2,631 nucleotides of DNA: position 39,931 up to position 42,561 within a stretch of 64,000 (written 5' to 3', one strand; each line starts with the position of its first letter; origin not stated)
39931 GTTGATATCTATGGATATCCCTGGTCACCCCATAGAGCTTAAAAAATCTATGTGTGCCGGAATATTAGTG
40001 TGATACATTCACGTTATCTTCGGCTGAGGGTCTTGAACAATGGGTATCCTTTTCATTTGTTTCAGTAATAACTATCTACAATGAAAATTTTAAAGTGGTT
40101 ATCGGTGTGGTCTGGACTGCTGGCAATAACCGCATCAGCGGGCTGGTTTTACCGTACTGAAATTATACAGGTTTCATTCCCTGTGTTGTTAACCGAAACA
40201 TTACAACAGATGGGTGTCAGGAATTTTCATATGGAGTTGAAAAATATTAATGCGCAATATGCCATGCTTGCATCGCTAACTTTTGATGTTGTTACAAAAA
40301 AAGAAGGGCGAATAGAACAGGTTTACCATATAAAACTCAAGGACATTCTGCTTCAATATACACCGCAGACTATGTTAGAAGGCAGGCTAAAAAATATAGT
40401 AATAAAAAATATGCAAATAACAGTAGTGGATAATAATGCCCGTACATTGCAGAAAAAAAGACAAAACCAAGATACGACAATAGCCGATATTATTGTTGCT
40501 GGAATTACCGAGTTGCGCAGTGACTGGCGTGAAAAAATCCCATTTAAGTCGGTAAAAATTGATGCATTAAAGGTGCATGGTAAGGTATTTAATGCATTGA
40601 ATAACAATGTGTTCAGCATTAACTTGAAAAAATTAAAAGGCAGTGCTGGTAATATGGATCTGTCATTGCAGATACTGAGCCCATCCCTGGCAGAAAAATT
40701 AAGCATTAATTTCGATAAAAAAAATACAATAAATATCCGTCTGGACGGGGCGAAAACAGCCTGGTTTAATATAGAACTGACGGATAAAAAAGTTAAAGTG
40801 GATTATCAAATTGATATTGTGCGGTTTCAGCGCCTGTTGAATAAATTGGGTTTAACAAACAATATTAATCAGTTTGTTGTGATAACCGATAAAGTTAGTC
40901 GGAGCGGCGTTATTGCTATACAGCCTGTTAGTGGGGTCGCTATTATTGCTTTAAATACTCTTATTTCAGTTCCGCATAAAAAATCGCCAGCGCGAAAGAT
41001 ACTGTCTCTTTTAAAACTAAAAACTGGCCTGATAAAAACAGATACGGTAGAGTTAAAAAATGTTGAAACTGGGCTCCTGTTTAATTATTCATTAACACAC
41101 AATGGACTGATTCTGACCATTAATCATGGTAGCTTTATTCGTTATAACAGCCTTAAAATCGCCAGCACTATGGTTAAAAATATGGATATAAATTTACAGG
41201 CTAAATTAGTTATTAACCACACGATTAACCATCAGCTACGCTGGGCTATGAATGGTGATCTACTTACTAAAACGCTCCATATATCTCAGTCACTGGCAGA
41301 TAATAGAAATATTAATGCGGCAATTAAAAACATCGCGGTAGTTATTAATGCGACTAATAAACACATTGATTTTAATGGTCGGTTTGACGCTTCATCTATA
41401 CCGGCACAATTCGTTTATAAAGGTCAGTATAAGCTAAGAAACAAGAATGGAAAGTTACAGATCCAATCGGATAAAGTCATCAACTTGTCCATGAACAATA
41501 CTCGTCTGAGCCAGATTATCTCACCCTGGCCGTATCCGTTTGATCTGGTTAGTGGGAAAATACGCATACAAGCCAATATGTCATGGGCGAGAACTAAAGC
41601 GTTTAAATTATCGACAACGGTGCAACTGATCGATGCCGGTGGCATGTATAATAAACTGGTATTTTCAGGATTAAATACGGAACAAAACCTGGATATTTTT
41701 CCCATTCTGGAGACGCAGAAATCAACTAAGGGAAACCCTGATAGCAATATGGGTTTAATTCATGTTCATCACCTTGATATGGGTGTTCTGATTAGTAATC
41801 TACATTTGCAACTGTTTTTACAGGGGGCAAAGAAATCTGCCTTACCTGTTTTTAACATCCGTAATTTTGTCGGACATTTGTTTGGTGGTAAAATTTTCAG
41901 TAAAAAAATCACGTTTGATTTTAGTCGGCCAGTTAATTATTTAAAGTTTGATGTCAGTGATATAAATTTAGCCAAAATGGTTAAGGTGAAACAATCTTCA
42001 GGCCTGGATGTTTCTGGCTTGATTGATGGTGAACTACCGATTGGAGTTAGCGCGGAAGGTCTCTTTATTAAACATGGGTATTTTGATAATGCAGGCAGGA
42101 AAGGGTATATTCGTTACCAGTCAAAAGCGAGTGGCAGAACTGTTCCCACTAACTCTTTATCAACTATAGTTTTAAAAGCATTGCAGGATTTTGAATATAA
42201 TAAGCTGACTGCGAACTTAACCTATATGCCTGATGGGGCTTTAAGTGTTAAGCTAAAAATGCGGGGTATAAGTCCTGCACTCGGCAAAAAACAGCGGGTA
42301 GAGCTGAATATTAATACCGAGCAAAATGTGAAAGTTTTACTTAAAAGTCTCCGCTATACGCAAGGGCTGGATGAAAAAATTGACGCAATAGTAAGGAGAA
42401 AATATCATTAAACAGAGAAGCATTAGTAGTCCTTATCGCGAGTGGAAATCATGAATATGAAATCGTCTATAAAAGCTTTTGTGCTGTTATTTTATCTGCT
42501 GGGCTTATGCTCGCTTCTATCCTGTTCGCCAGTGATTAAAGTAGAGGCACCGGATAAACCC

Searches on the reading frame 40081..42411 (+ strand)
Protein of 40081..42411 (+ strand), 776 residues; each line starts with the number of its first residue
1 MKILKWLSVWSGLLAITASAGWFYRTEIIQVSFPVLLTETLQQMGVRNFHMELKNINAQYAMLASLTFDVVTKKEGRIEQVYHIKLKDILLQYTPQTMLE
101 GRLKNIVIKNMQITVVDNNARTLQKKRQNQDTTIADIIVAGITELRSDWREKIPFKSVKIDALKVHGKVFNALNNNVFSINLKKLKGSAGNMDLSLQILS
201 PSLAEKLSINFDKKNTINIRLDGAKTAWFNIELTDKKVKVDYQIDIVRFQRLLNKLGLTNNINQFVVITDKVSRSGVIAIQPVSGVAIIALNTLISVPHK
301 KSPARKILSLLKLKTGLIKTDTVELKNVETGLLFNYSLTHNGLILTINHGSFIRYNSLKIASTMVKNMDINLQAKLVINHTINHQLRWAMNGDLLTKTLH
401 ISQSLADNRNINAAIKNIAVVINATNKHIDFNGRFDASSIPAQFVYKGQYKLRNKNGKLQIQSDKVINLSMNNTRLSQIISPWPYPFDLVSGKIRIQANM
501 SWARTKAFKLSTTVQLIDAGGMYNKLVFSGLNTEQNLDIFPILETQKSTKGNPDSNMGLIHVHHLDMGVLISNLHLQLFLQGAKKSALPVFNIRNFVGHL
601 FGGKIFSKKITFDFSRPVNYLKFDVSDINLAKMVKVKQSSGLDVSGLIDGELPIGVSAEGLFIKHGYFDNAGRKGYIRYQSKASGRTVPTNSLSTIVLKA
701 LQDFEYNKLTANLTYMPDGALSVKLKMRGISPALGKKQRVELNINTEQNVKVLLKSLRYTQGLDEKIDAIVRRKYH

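Call 81: search_protein_families(library=pfam, proteins=[window:40081-42411:+], max_evalue=0.00001)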
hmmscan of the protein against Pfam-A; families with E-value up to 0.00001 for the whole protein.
window:40081-42411:+ (776 aa): 1 family
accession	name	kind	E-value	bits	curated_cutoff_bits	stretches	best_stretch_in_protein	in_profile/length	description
PF11739.14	YdbH-like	-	8.2e-47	161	26.3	1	383-769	524-890/893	Intermembrane phospholipid transport protein YdbH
